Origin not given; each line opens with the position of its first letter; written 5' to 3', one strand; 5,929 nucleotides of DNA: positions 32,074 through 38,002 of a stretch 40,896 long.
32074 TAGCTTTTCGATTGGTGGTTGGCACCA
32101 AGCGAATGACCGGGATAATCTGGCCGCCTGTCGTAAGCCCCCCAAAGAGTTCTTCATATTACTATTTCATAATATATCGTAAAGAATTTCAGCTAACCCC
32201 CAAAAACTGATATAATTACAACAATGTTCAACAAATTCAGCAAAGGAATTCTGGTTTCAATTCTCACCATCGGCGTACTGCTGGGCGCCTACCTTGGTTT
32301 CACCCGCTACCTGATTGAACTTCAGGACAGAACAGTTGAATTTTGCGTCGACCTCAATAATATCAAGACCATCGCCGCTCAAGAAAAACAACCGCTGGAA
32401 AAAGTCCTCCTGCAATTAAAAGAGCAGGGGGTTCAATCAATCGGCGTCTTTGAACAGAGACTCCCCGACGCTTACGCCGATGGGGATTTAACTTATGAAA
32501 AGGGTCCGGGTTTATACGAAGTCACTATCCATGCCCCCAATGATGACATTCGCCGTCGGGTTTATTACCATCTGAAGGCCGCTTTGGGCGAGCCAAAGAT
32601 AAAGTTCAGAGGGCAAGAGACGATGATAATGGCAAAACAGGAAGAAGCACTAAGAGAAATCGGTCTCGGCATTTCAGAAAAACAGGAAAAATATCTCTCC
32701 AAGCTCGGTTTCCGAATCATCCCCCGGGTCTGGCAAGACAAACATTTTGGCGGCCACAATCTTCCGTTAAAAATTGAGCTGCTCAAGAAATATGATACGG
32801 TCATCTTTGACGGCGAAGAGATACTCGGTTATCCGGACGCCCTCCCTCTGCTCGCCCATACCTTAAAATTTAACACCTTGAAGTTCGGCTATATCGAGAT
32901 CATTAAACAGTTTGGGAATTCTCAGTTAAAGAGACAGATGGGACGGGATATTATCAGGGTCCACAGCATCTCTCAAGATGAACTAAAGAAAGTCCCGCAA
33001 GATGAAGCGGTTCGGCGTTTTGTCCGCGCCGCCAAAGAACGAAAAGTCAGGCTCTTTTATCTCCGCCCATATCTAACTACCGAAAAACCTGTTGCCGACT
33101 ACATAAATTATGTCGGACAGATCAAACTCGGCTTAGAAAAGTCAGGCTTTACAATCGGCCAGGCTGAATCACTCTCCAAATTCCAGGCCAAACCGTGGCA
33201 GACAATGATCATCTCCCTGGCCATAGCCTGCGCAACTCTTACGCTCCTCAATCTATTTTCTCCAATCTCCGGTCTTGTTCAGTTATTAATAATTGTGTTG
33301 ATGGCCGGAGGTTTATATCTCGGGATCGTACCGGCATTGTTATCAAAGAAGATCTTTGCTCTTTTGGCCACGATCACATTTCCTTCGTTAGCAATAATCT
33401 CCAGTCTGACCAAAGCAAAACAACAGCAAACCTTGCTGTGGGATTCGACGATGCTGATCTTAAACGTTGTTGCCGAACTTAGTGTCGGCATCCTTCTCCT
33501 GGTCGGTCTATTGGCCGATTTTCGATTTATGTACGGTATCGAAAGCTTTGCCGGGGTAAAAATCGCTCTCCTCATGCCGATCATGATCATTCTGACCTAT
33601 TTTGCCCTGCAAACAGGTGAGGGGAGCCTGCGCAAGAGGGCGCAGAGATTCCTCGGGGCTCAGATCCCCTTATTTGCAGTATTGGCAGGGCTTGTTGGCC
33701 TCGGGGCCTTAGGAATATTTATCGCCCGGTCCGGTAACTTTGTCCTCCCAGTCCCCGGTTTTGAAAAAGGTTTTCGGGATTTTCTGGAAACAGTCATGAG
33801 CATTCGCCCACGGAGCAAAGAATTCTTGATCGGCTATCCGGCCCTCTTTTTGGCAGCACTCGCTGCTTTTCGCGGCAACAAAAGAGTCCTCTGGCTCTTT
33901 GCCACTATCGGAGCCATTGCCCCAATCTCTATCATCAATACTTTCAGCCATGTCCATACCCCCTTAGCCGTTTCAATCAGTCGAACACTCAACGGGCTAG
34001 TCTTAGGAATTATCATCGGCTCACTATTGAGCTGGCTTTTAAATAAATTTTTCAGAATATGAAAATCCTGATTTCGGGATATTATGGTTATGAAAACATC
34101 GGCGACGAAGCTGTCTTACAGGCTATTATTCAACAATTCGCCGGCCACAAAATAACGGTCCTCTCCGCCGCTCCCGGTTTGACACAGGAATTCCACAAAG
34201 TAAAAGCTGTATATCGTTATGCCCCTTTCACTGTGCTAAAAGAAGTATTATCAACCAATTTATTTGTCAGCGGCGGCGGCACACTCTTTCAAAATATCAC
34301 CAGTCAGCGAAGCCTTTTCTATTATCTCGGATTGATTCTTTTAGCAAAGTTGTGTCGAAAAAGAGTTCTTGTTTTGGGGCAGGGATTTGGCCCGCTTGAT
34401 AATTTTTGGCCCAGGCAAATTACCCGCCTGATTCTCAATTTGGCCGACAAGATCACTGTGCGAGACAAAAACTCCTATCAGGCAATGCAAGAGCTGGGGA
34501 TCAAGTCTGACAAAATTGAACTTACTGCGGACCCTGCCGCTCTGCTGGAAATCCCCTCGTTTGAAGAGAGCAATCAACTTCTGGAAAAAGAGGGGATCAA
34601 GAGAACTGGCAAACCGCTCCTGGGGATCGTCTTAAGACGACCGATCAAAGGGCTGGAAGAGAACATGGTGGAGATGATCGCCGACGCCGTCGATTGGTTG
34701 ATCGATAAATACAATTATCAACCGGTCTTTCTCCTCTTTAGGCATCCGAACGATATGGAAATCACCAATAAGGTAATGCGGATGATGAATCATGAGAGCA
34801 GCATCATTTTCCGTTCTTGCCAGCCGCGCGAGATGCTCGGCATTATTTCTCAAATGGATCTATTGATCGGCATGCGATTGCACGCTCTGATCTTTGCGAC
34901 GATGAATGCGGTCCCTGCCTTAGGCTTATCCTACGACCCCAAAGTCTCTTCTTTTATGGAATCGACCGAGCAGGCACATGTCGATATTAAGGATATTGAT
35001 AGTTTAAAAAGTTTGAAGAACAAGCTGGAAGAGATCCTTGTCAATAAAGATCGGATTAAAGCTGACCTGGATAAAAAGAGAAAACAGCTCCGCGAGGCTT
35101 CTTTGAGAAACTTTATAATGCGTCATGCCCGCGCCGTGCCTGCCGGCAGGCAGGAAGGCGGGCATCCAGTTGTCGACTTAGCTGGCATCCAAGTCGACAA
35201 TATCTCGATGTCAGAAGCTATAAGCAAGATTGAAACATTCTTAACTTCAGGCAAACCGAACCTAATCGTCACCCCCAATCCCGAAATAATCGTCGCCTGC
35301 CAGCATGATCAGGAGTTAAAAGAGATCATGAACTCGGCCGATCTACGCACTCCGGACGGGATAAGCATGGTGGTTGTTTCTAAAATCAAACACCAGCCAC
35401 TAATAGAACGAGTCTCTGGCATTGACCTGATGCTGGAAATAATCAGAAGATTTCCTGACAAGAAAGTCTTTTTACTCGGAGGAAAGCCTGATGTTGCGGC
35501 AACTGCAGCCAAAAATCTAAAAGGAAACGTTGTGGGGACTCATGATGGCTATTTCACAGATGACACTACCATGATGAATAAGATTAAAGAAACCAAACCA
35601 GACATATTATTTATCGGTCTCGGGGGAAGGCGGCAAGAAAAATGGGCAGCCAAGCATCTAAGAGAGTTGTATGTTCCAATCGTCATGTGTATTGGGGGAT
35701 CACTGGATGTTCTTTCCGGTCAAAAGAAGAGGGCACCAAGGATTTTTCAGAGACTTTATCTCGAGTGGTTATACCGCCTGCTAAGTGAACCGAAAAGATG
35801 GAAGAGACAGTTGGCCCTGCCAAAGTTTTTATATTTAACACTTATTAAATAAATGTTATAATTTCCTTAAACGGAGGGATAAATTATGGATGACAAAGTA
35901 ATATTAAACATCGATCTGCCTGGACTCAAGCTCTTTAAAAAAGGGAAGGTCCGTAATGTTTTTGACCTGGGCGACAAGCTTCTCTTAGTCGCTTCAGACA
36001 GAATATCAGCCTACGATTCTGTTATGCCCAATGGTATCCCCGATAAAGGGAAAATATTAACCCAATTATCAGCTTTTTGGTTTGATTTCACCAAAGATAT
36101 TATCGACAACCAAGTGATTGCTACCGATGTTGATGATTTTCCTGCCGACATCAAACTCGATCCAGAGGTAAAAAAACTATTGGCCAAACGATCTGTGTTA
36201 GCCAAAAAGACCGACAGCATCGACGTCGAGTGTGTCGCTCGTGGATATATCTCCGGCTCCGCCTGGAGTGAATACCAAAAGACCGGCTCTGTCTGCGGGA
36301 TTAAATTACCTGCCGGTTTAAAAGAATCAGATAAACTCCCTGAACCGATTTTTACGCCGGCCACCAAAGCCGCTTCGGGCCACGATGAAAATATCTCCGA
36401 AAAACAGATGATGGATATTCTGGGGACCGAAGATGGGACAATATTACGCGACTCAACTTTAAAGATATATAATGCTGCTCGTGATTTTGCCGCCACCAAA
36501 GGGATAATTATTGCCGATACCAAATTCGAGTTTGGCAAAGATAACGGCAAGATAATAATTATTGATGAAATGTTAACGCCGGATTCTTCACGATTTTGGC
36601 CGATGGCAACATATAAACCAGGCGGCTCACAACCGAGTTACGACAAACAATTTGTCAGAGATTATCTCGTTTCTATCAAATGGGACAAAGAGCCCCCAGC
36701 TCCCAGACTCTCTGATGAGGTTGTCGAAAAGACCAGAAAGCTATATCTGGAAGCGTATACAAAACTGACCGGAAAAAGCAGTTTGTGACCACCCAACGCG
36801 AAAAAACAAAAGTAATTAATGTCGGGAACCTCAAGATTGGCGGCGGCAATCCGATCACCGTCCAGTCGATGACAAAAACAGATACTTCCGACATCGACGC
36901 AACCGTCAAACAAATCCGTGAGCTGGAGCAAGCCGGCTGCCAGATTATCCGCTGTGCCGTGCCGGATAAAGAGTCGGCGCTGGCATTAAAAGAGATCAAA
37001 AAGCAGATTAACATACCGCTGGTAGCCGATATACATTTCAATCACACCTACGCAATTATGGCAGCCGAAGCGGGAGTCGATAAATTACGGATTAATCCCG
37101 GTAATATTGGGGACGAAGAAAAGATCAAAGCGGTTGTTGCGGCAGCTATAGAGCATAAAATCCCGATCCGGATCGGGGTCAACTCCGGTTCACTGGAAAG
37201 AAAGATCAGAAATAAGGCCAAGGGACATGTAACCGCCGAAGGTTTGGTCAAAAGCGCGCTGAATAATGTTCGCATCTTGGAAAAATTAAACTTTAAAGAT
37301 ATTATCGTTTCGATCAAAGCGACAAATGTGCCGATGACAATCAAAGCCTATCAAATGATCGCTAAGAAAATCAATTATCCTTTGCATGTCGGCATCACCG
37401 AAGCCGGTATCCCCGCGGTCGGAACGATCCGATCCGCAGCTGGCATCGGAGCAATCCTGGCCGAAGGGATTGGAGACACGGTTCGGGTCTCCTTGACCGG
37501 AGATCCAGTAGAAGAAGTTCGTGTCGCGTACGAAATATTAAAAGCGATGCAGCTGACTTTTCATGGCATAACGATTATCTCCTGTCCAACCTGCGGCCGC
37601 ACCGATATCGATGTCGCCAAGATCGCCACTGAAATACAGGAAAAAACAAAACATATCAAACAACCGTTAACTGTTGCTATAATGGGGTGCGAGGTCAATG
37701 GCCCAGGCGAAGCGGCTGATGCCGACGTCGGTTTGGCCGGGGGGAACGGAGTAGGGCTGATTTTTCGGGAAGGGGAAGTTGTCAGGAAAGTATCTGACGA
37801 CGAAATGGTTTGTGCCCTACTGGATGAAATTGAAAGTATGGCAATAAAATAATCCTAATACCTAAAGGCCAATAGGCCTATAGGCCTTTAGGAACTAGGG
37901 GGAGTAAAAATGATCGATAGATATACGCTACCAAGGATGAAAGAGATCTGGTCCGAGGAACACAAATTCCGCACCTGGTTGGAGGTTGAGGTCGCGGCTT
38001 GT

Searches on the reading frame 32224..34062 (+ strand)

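Call 45: search_protein_families(library=pfam, proteins=[window:32224-34062:+], max_evalue=0.001)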
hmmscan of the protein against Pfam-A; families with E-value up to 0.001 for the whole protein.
window:32224-34062:+ (612 aa): 1 family
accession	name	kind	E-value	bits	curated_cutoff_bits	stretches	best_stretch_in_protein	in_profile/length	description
PF18949.5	DUF5693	-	4.4e-140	468.5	29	1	36-607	1-606/609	Family of unknown function (DUF5693)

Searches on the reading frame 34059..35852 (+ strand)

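Call 45: search_protein_families(library=pfam, proteins=[window:34059-35852:+], max_evalue=0.001)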
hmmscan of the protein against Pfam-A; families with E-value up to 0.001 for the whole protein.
window:34059-35852:+ (597 aa): 2 families
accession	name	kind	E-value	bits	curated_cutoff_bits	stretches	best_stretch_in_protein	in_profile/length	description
PF03808.19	Glyco_tran_WecG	-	1.4e-55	188.1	27.4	1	427-584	1-167/168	Glycosyl transferase WecG/TagA/CpsF family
PF04230.19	PS_pyruv_trans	-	4.2e-45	155.3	25.3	1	13-294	1-280/280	Polysaccharide pyruvyl transferase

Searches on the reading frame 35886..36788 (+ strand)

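Call 45: search_protein_families(library=pfam, proteins=[window:35886-36788:+], max_evalue=0.001)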
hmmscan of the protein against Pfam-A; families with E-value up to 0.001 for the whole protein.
window:35886-36788:+ (300 aa): 1 family
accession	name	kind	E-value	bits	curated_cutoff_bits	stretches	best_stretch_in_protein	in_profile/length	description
PF01259.24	SAICAR_synt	-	1.6e-74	251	20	1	17-269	2-229/233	SAICAR synthetase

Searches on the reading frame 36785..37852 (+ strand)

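Call 45: search_protein_families(library=pfam, proteins=[window:36785-37852:+], max_evalue=0.001)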
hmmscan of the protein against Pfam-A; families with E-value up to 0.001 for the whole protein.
window:36785-37852:+ (355 aa): 1 family
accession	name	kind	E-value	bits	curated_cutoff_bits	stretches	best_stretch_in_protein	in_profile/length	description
PF04551.19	GcpE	-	2.3e-149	497.5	32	1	8-350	1-342/343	GcpE protein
